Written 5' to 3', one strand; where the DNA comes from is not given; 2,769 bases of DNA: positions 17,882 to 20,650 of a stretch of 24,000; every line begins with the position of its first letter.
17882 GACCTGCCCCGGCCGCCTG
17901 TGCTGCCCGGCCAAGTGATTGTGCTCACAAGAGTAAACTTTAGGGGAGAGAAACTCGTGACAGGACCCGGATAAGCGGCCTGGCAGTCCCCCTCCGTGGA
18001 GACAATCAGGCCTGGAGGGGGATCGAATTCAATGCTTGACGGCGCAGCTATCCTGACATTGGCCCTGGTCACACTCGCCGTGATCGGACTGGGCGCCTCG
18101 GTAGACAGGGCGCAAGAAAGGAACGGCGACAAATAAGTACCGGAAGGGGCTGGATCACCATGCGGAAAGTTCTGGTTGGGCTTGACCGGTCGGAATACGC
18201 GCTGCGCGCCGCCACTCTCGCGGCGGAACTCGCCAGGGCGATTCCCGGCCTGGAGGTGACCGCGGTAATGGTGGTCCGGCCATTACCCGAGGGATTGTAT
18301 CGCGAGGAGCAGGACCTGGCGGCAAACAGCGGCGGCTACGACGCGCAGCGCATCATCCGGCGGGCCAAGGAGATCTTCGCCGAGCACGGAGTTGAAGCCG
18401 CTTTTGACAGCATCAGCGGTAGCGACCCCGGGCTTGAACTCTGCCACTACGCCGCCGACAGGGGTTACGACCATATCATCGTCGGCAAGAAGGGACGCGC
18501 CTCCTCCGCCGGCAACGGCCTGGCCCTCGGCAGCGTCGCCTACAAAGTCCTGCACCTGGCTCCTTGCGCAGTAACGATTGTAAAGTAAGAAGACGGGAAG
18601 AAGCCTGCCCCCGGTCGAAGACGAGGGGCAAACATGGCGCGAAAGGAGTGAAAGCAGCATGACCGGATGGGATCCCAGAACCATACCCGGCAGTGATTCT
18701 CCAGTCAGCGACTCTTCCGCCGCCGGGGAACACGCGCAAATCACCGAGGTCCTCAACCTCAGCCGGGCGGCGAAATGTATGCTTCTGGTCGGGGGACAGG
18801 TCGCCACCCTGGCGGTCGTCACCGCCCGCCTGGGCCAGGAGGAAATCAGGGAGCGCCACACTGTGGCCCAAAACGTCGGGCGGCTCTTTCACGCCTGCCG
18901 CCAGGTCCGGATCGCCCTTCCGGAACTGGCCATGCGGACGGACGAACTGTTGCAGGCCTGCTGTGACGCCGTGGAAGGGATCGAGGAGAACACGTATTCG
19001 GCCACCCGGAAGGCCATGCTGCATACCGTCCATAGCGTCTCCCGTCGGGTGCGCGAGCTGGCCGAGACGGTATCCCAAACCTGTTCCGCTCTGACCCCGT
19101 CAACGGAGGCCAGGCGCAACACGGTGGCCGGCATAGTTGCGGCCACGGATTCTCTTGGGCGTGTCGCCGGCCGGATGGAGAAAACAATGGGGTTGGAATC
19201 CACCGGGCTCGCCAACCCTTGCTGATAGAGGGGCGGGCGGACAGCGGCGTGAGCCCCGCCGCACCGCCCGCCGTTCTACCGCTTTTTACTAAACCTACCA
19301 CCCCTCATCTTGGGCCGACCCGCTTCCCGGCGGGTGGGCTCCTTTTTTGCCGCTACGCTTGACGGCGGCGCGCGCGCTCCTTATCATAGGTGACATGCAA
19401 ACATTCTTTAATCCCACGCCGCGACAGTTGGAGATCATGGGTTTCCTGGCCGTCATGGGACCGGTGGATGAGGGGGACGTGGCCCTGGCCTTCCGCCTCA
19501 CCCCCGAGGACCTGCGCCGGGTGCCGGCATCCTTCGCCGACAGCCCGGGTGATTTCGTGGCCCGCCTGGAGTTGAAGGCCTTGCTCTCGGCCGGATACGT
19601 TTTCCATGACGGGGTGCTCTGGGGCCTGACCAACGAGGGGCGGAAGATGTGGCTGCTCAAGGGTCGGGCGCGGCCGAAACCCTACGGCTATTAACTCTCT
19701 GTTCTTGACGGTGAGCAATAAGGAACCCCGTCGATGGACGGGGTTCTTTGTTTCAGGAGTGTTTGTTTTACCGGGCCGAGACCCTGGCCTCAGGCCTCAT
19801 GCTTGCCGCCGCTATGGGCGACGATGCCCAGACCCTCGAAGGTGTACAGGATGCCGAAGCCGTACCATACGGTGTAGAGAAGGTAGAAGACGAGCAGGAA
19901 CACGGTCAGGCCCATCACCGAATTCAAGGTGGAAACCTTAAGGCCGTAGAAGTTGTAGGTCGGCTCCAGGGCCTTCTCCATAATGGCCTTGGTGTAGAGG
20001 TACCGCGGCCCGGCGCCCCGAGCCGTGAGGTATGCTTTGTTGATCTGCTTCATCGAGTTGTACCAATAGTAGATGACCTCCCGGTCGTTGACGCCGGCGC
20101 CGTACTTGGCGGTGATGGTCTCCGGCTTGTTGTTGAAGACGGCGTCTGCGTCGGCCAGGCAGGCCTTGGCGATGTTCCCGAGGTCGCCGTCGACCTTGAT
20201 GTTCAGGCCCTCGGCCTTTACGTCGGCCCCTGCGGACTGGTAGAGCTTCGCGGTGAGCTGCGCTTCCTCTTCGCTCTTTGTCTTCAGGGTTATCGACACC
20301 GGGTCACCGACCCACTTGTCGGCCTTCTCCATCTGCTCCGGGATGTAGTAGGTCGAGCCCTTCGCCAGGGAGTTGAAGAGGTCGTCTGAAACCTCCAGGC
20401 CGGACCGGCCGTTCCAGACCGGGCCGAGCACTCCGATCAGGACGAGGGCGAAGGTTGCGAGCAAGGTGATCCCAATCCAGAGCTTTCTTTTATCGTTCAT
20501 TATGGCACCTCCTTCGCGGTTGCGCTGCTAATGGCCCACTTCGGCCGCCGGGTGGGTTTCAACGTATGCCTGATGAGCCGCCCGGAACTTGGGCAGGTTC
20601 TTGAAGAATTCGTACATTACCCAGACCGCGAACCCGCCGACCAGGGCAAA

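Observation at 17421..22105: Four copies of a CRP/FNR-type palindrome (GTGA-N6-TCAC) confined to non-coding DNA of the usp and TSUP loci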

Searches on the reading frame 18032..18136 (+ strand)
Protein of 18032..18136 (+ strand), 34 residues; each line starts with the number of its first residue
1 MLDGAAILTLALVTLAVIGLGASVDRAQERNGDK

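Call 11: search_protein_families(library=pfam, max_evalue=0.01, proteins=[window:18032-18136:+])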
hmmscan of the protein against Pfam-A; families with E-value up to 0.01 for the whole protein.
window:18032-18136:+ (34 aa): 0 families
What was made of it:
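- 18032..18136 (+): 34-aa hydrophobic small ORF. No family match (call 11).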

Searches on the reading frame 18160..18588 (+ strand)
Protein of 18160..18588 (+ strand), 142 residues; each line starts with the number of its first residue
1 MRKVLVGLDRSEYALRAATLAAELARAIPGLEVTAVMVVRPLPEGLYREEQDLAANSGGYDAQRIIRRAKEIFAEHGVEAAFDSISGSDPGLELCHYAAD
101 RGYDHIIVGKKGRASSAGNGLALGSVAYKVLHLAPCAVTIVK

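Call 8: search_protein_families(library=pfam, proteins=[window:18160-18588:+])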
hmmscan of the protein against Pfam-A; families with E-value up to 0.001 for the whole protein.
window:18160-18588:+ (142 aa): 1 family
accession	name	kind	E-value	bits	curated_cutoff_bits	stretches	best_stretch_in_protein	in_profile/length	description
PF00582.32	Usp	-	9.4e-22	78.5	24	1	1-142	1-141/141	Universal stress protein family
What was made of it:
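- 18160..18588 (+): usp2, universal stress protein (142 aa). Pfam PF00582, E = 9.4e-22 (call 8).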

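Call 18: find_encoding_contigs(protein=window:18160-18588:+, flank=10000, max_places=10)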
Protein window:18160-18588:+ (142 aa): 2 contigs read that carry it; 2 places shown.
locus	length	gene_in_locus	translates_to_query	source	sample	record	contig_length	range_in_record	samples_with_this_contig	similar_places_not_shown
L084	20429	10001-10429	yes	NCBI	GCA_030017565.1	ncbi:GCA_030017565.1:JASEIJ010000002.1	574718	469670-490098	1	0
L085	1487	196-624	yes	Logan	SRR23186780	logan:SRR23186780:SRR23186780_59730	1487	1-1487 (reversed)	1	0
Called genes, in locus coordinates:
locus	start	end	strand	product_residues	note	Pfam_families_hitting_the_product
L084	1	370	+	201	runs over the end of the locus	PF14689:SPOB_a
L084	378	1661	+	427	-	PF01018:GTP1_OBG, PF01926:MMR_HSR1, PF02421:FeoB_N, PF09269:DUF1967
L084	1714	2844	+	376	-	PF00696:AA_kinase, PF01472:PUA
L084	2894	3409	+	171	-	PF11969:DcpS_C (weak), PF01230:HIT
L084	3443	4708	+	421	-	PF00171:Aldedh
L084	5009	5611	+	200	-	PF01467:CTP_transf_like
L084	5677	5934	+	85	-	PF00076:RRM_1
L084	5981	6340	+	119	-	PF02410:RsfS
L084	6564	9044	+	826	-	PF00133:tRNA-synt_1, PF01406:tRNA-synt_1e (faint), PF01921:tRNA-synt_1f (faint), PF09334:tRNA-synt_1g, PF13603:tRNA-synt_1_2, PF00133:tRNA-synt_1, PF09334:tRNA-synt_1g, PF08264:Anticodon_1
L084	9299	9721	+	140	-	PF00582:Usp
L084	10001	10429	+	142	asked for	PF00582:Usp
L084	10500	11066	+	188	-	-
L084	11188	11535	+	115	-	-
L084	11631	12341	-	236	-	-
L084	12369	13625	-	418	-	PF01925:TauE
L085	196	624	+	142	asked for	PF00582:Usp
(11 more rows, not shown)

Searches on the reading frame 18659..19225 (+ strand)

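Call 8: search_protein_families(library=pfam, proteins=[window:18659-19225:+])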
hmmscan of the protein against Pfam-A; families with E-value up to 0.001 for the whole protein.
window:18659-19225:+ (188 aa): 0 families

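Call 74: search_protein_families(library=pfam, max_evalue=0.1, proteins=[window:18659-19225:+])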
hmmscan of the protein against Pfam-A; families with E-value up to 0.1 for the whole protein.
window:18659-19225:+ (188 aa): 4 families
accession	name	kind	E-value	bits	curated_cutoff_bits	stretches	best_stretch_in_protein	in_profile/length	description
PF02789.23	Peptidase_M17_N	-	0.0017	18.7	23.4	1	45-117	47-124/129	Cytosol aminopeptidase family, N-terminal domain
PF16740.10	SKA2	-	0.025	14.8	30.1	0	49-110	16-77/110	Spindle and kinetochore-associated protein 2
PF00234.27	Tryp_alpha_amyl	-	0.026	15.2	21.7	1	94-148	19-72/76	Protease inhibitor/seed storage/LTP family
PF24915.1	Spectrin_SESTD1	-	0.036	14.9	27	1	87-140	10-63/110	SESTD1-like, spectrin repeat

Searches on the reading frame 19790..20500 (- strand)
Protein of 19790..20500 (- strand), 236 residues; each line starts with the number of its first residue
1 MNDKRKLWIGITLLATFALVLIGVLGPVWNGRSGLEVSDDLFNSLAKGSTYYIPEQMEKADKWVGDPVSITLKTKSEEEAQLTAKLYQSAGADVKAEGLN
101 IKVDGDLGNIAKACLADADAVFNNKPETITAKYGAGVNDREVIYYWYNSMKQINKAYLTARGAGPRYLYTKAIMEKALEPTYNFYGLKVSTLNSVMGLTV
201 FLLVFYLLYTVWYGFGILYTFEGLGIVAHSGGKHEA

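Call 8: search_protein_families(library=pfam, proteins=[window:19790-20500:-])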
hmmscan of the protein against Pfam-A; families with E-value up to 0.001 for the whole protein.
window:19790-20500:- (236 aa): 0 families

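Call 17: find_encoding_contigs(protein=window:19790-20500:-, flank=10000, max_places=10)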
Protein window:19790-20500:- (236 aa): 2 contigs read that carry it; 2 places shown.
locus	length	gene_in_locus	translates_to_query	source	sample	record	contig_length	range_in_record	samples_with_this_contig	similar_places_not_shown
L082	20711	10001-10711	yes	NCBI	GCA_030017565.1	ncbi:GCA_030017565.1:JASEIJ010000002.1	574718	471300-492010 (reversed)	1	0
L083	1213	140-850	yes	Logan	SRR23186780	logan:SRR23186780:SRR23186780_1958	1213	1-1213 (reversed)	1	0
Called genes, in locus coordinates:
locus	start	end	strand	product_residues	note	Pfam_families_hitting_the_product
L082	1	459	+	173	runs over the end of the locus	PF00571:CBS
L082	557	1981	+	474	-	PF02040:ArsB, PF03600:CitMHS, PF16980:CitMHS_2 (weak)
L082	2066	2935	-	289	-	PF00571:CBS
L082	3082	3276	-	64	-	-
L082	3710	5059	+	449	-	PF00072:Response_reg, PF00158:Sigma54_activat, PF14532:Sigma54_activ_2, PF07728:AAA_5 (weak), PF25601:AAA_lid_14, PF02954:HTH_8, PF18024:HTH_50 (faint)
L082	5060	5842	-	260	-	PF09608:Alph_Pro_TM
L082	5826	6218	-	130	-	PF00072:Response_reg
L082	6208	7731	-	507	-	PF00512:HisKA, PF02518:HATPase_c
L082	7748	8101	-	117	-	PF00571:CBS (weak)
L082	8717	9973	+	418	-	PF01925:TauE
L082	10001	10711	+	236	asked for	-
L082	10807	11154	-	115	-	-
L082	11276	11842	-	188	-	-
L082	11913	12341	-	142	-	PF00582:Usp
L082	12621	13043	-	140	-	PF00582:Usp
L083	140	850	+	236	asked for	-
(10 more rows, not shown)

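Call 74: search_protein_families(library=pfam, max_evalue=0.1, proteins=[window:19790-20500:-])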
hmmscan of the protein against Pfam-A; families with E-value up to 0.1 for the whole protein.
window:19790-20500:- (236 aa): 0 families
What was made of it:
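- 19790..20500 (-): 236-aa membrane protein, constant partner of the TSUP gene (fused to it in other phyla). No Pfam family (calls 8, 74).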
